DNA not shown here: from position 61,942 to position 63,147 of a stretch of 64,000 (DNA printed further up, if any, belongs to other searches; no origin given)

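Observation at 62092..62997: Catalytically dead transaldolase homologue with a Pro-rich tail directly upstream of rho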

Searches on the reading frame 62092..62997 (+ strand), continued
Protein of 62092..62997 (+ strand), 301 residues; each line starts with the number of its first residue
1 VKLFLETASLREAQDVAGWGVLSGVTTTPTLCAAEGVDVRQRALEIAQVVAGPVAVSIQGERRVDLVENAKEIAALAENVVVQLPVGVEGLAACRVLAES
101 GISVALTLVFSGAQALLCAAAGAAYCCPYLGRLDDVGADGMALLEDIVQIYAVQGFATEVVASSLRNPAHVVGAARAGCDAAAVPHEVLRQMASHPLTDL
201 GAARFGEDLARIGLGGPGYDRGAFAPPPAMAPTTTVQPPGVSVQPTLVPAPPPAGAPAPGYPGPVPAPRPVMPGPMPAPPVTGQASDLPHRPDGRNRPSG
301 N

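Call 38: predict_structure(alignment_id=A2)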
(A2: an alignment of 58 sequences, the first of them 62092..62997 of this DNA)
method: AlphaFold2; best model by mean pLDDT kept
length: 301 residues; sequences in the alignment: 58
mean_pLDDT: 83.8   pTM: 0.69
mean pLDDT of the five models: 83.8, 83.7, 82.8, 82.0, 81.7
residues with pLDDT >= 90: 185; 70-90: 36; 50-70: 51; < 50: 29
segments of 3 or more residues with pLDDT < 50: 230-237, 239-247, 294-296
pLDDT, mean of each block of 10 residues (from residue 1): 98 97 97 97 98 96 97 98 98 98 98 98 97 89 98 98 96 98 97 87 83 64 54 43 47 58 67 71 51 52 51
secondary structure, 60 per line:
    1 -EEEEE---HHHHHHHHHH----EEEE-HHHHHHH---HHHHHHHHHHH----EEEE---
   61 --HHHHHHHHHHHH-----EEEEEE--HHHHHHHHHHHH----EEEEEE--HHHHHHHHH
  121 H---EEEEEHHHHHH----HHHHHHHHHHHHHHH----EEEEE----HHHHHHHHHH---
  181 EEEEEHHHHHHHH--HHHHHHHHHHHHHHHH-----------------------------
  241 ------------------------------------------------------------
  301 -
elements in order: E2-6 H10-19 E24-27 H29-35 H39-49 E54-57 H63-74 E80-85 H88-99 E104-109 H112-121 E125-129 H130-135 H140-154 E159-163 H168-177 E181-185 H186-193 H196-211

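Call 41: fold_search(model_id=the predicted structure, library=pdb)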
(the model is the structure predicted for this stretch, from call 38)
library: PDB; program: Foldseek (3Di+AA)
matches with E <= 10: 1843; with E <= 0.001: 662
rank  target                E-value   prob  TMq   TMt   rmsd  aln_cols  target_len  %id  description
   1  1vpx_D                1.4e-26  1.00  0.67  0.96   1.1       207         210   45  Crystal structure of Transaldolase (EC 2.2.1.2) (TM0295) from Thermotoga maritima at 2.40 A resolution (released 2004-12-07)
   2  1vpx_E                1.6e-26  1.00  0.69  0.96   1.3       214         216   44  Crystal structure of Transaldolase (EC 2.2.1.2) (TM0295) from Thermotoga maritima at 2.40 A resolution (released 2004-12-07)
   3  1vpx_B                2.1e-26  1.00  0.67  0.95   1.1       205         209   45  Crystal structure of Transaldolase (EC 2.2.1.2) (TM0295) from Thermotoga maritima at 2.40 A resolution (released 2004-12-07)
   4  1vpx_J                6.3e-26  1.00  0.68  0.96   1.1       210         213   45  Crystal structure of Transaldolase (EC 2.2.1.2) (TM0295) from Thermotoga maritima at 2.40 A resolution (released 2004-12-07)
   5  3r8r_K                1.2e-25  1.00  0.68  0.96   1.2       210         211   40  Transaldolase from Bacillus subtilis (released 2012-02-08)
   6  9ui2_A                1.6e-25  1.00  0.68  0.90   1.5       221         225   45  Crystal structure of Thermus thermophilus HB8 transaldolase (released 2025-07-30)
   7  3r8r_A                1.8e-25  1.00  0.68  0.95   1.3       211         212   39  Transaldolase from Bacillus subtilis (released 2012-02-08)
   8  1vpx_G                2.0e-25  1.00  0.69  0.95   1.2       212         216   45  Crystal structure of Transaldolase (EC 2.2.1.2) (TM0295) from Thermotoga maritima at 2.40 A resolution (released 2004-12-07)
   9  1vpx_S                2.3e-25  1.00  0.65  0.96   1.0       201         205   45  Crystal structure of Transaldolase (EC 2.2.1.2) (TM0295) from Thermotoga maritima at 2.40 A resolution (released 2004-12-07)
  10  1vpx_F                3.3e-25  1.00  0.68  0.95   1.3       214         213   43  Crystal structure of Transaldolase (EC 2.2.1.2) (TM0295) from Thermotoga maritima at 2.40 A resolution (released 2004-12-07)
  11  1vpx_H                3.8e-25  1.00  0.66  0.96   1.1       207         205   44  Crystal structure of Transaldolase (EC 2.2.1.2) (TM0295) from Thermotoga maritima at 2.40 A resolution (released 2004-12-07)
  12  1vpx_C                4.8e-25  1.00  0.67  0.96   1.1       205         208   45  Crystal structure of Transaldolase (EC 2.2.1.2) (TM0295) from Thermotoga maritima at 2.40 A resolution (released 2004-12-07)
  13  1vpx_I                5.1e-25  1.00  0.67  0.95   1.2       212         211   44  Crystal structure of Transaldolase (EC 2.2.1.2) (TM0295) from Thermotoga maritima at 2.40 A resolution (released 2004-12-07)
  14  3r8r_I                7.4e-25  1.00  0.67  0.95   1.4       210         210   39  Transaldolase from Bacillus subtilis (released 2012-02-08)
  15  1vpx_R                8.9e-25  1.00  0.66  0.94   1.5       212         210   44  Crystal structure of Transaldolase (EC 2.2.1.2) (TM0295) from Thermotoga maritima at 2.40 A resolution (released 2004-12-07)
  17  1vpx_L                1.4e-24  1.00  0.65  0.96   1.1       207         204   44  Crystal structure of Transaldolase (EC 2.2.1.2) (TM0295) from Thermotoga maritima at 2.40 A resolution (released 2004-12-07)
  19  1vpx_N                3.1e-24  1.00  0.66  0.96   1.1       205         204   45  Crystal structure of Transaldolase (EC 2.2.1.2) (TM0295) from Thermotoga maritima at 2.40 A resolution (released 2004-12-07)
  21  1vpx_T                3.5e-24  1.00  0.65  0.95   1.4       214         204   42  Crystal structure of Transaldolase (EC 2.2.1.2) (TM0295) from Thermotoga maritima at 2.40 A resolution (released 2004-12-07)
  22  1vpx_A                3.9e-24  1.00  0.66  0.95   1.3       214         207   42  Crystal structure of Transaldolase (EC 2.2.1.2) (TM0295) from Thermotoga maritima at 2.40 A resolution (released 2004-12-07)
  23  1vpx_M                4.7e-24  1.00  0.63  0.95   1.3       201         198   44  Crystal structure of Transaldolase (EC 2.2.1.2) (TM0295) from Thermotoga maritima at 2.40 A resolution (released 2004-12-07)
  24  1vpx_Q                5.3e-24  1.00  0.66  0.95   1.5       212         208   43  Crystal structure of Transaldolase (EC 2.2.1.2) (TM0295) from Thermotoga maritima at 2.40 A resolution (released 2004-12-07)
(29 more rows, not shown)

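Call 42: find_encoding_contigs(protein=P0017, flank=5000, max_places=2)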
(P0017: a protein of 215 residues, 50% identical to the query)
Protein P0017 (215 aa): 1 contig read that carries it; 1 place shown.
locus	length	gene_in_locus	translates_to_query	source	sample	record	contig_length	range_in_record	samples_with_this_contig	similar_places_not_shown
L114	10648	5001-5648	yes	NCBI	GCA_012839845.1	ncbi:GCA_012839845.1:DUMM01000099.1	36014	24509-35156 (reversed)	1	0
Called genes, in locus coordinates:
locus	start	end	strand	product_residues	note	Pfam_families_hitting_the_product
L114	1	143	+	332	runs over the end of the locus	PF07969:Amidohydro_3, PF01979:Amidohydro_1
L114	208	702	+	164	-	PF00072:Response_reg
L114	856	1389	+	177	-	PF02367:TsaE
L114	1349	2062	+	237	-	PF00814:TsaD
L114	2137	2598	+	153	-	PF13302:Acetyltransf_3 (weak), PF13527:Acetyltransf_9 (weak), PF00583:Acetyltransf_1, PF13673:Acetyltransf_10, PF13508:Acetyltransf_7, PF08445:FR47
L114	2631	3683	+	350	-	PF02543:Carbam_trans_N (faint), PF00814:TsaD, PF22521:HypF_C_2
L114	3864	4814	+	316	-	PF03816:LytR_cpsA_psr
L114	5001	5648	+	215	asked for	PF00923:TAL_FSA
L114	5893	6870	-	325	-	PF16654:DAPDH_C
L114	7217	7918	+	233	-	PF04029:2-ph_phosp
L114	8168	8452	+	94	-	PF00166:Cpn10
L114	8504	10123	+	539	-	PF00118:Cpn60_TCP1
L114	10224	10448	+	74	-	-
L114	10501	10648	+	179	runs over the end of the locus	PF00156:Pribosyltran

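Call 47: find_encoding_contigs(protein=P0014, flank=5000, max_places=2)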
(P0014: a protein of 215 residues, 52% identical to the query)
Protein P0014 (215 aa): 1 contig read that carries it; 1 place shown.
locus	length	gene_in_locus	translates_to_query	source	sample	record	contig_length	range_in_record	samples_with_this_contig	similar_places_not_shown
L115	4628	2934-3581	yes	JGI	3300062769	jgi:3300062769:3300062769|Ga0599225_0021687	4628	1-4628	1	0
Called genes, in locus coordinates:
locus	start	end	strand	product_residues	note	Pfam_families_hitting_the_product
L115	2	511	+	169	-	?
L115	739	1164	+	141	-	PF00436:SSB, PF22657:SSB_1 (weak)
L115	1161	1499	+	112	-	-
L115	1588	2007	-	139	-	-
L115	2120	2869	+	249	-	PF01416:PseudoU_synth_1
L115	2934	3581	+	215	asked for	PF00923:TAL_FSA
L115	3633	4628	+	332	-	?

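Call 60: find_homologous_proteins(query=P0092, max_evalue=1e-40)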
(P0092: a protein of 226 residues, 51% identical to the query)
Query P0092 (226 aa): 7983 proteins with E <= 1e-40 among 8000 candidates; the best 120 are listed.
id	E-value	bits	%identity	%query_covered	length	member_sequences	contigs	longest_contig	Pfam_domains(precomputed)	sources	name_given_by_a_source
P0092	3.7e-142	489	100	100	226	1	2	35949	PF00923.26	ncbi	ncbi:MAG: fructose-6-phosphate aldolase [Actinomycetota bacterium]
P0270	1.3e-132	458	92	100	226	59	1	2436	PF00923.26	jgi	jgi:transaldolase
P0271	4.6e-132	456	92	100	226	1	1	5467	PF00923.26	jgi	jgi:transaldolase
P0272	1.7e-131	454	92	100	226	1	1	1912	PF00923.26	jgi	-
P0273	6.3e-131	453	92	100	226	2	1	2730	PF00923.26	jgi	jgi:transaldolase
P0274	1.2e-130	452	91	100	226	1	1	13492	PF00923.26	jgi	-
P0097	2.4e-130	451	91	100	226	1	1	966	PF00923.26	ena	-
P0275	2.4e-130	451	91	100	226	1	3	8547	PF00923.26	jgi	jgi:transaldolase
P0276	5.8e-130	449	90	100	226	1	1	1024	PF00923.26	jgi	jgi:transaldolase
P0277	4.4e-129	447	90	100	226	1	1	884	PF00923.26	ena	-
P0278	3.8e-128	443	90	100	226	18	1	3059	PF00923.26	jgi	jgi:transaldolase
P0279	1.3e-126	438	89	100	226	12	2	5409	PF00923.26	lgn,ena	-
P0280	9.8e-126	436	88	100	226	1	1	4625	PF00923.26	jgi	jgi:transaldolase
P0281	9.9e-126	436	88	100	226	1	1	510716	PF00923.26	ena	-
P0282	6.4e-125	433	88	100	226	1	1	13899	PF00923.26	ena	-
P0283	4.6e-123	427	86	100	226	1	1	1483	PF00923.26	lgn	-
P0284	4.6e-123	427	86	100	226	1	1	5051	PF00923.26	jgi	jgi:transaldolase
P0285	8.4e-123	426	86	100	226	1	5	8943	PF00923.26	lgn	-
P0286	1.7e-122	425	86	100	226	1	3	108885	PF00923.26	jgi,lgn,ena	jgi:transaldolase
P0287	2.7e-122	424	87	98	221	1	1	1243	PF00923.26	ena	-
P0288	3.2e-122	424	85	100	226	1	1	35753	PF00923.26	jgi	jgi:transaldolase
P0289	4.2e-122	424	85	100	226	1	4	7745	PF00923.26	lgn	-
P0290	4.4e-122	424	85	100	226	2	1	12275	PF00923.26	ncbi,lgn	ncbi:MAG: fructose-6-phosphate aldolase [Actinomycetota bacterium]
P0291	5.1e-122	423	84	100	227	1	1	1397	PF00923.26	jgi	-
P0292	6.2e-122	423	85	100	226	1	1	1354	PF00923.26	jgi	jgi:transaldolase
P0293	6.9e-122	423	83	100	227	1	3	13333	PF00923.26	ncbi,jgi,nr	ncbi:MAG: transaldolase [Actinomycetota bacterium]|jgi:transaldolase|nr:transaldolase [Actinomycetot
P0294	8.3e-122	423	84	100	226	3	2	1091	PF00923.26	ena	-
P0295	1.6e-121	422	85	100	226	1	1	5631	PF00923.26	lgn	-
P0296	2.1e-121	421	85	100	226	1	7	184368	PF00923.26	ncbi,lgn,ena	-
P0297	2.1e-121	421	85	100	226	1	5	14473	PF00923.26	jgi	jgi:transaldolase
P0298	2.2e-121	421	85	100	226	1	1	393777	PF00923.26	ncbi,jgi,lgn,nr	ncbi:MAG: transaldolase [Actinomycetota bacterium]|jgi:transaldolase|nr:transaldolase [Actinomycetot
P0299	2.6e-121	421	85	100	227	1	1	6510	PF00923.26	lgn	-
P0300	2.9e-121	421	85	100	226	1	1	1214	PF00923.26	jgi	-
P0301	4.0e-121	421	85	100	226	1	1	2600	PF00923.26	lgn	-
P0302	7.4e-121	420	85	100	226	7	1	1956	PF00923.26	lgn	-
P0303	8.2e-121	419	84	100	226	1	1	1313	PF00923.26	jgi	jgi:transaldolase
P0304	1.1e-120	419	84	100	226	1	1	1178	PF00923.26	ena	-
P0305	1.7e-120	418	84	100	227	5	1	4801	PF00923.26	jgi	jgi:transaldolase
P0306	2.2e-120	418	85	100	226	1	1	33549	PF00923.26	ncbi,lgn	ncbi:MAG: fructose-6-phosphate aldolase [Actinomycetota bacterium]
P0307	2.2e-120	418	84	100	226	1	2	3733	PF00923.26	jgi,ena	-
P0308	2.7e-120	418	83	100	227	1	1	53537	PF00923.26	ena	-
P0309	4.1e-120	417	85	100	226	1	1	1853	PF00923.26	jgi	jgi:transaldolase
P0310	5.3e-120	417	84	100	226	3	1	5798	PF00923.26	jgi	jgi:transaldolase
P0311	5.4e-120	417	84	100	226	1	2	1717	PF00923.26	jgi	jgi:transaldolase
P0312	5.8e-120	417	84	100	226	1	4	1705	PF00923.26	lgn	-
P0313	7.7e-120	416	84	100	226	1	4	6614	PF00923.26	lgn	-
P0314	7.9e-120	416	83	100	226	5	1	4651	PF00923.26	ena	-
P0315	8.2e-120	416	84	100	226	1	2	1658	PF00923.26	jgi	jgi:transaldolase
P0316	8.3e-120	416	84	100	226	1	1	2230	PF00923.26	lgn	-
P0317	1.0e-119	416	85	100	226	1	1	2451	PF00923.26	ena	-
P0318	1.2e-119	416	84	99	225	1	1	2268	PF00923.26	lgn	-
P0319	1.4e-119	415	83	100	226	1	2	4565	PF00923.26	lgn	-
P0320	1.9e-119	415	83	100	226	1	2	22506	PF00923.26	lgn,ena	-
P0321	2.0e-119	415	82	100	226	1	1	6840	PF00923.26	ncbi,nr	ncbi:MAG: fructose-6-phosphate aldolase [Actinomycetota bacterium]|nr:fructose-6-phosphate aldolase 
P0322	2.0e-119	415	84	100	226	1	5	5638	PF00923.26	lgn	-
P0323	2.7e-119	415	83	100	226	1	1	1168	PF00923.26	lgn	-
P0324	2.8e-119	414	82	100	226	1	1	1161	PF00923.26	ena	-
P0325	2.9e-119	414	84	100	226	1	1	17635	PF00923.26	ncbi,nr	ncbi:MAG: fructose-6-phosphate aldolase [Actinomycetota bacterium]|nr:fructose-6-phosphate aldolase 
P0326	3.2e-119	414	83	100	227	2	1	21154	PF00923.26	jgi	jgi:transaldolase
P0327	4.0e-119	414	84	100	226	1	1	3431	PF00923.26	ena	-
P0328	5.0e-119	414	84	100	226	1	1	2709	PF00923.26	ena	-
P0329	6.2e-119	413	84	100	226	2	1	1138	PF00923.26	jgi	jgi:transaldolase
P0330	6.7e-119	413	83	100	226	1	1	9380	PF00923.26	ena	-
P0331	7.3e-119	413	84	100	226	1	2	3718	PF00923.26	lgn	-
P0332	9.3e-119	413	83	100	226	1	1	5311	PF00923.26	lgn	-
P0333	9.6e-119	413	84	100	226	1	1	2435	PF00923.26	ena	-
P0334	1.4e-118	412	83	100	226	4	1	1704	PF00923.26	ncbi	-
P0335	1.6e-118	412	83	100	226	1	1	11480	PF00923.26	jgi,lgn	jgi:transaldolase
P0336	1.8e-118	412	82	100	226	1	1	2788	PF00923.26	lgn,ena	-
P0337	2.0e-118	412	83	100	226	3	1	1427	PF00923.26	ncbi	-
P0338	2.0e-118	412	84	100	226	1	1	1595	PF00923.26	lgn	-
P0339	2.5e-118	411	82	100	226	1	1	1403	PF00923.26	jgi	jgi:transaldolase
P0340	2.5e-118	411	84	100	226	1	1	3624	PF00923.26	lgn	-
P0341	2.6e-118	411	83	100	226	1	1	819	PF00923.26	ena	-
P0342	2.6e-118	411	83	100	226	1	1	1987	PF00923.26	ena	-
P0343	3.5e-118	411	83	100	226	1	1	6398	PF00923.26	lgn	-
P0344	3.5e-118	411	84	100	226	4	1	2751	PF00923.26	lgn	-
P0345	3.9e-118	411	83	100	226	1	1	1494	PF00923.26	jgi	jgi:transaldolase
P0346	4.8e-118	410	82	100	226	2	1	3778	PF00923.26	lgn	-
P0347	4.9e-118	410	83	100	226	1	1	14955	PF00923.26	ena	-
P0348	4.9e-118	410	82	100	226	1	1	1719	PF00923.26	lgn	-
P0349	5.8e-118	410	83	100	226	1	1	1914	PF00923.26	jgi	jgi:transaldolase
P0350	6.0e-118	410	83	100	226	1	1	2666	PF00923.26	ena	-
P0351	6.4e-118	410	81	100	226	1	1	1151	PF00923.26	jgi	jgi:transaldolase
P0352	6.7e-118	410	82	100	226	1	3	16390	PF00923.26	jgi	jgi:transaldolase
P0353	6.8e-118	410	83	100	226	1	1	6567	PF00923.26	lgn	-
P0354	7.1e-118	410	82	100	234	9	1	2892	PF00923.26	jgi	jgi:transaldolase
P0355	9.0e-118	410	83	100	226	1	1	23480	PF00923.26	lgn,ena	-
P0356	9.1e-118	410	83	100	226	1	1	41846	PF00923.26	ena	-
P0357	9.3e-118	410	83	100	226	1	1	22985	PF00923.26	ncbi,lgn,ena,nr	ncbi:MAG TPA: fructose-6-phosphate aldolase [Actinomycetota bacterium]|nr:fructose-6-phosphate aldol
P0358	1.2e-117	409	83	100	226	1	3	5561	PF00923.26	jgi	-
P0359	1.3e-117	409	81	100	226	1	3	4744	PF00923.26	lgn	-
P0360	1.3e-117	409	83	100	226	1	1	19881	PF00923.26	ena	-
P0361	1.5e-117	409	83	100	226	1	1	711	PF00923.26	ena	-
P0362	1.6e-117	409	81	100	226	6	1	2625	PF00923.26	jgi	jgi:transaldolase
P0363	1.7e-117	409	83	100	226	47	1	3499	PF00923.26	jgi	jgi:transaldolase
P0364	1.8e-117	409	83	100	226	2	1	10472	PF00923.26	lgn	-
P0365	1.8e-117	409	82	100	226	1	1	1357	PF00923.26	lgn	-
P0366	1.8e-117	409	83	100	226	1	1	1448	PF00923.26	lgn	-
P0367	1.8e-117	409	81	100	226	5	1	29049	PF00923.26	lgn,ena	-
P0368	2.2e-117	408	82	100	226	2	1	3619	PF00923.26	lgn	-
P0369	2.4e-117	408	83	100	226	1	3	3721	PF00923.26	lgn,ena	-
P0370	2.4e-117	408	83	100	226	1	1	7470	PF00923.26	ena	-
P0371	2.4e-117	408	83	100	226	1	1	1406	PF00923.26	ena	-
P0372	2.5e-117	408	82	100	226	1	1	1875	PF00923.26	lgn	-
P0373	3.3e-117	408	81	100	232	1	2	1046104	PF00923.26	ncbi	-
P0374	3.4e-117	408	82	100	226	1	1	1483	PF00923.26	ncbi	-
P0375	3.6e-117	408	83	100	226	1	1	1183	PF00923.26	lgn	-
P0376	3.7e-117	408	82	100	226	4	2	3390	PF00923.26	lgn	-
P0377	3.7e-117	408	83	100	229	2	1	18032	PF00923.26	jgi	jgi:transaldolase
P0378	4.6e-117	407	81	100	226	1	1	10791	PF00923.26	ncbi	ncbi:MAG: fructose-6-phosphate aldolase [Actinomycetota bacterium]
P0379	5.7e-117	407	81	100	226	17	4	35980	PF00923.26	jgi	jgi:transaldolase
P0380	5.9e-117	407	82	100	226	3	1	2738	PF00923.26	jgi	-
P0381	6.3e-117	407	82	100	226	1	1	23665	PF00923.26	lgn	-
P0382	7.9e-117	406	81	100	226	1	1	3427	PF00923.26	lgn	-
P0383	8.5e-117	406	83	100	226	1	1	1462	PF00923.26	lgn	-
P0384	8.8e-117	406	82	100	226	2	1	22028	PF00923.26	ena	-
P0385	8.9e-117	406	82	100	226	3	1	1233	PF00923.26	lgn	-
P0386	9.0e-117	406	81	100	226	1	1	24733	PF00923.26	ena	-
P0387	9.4e-117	406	81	100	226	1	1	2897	PF00923.26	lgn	-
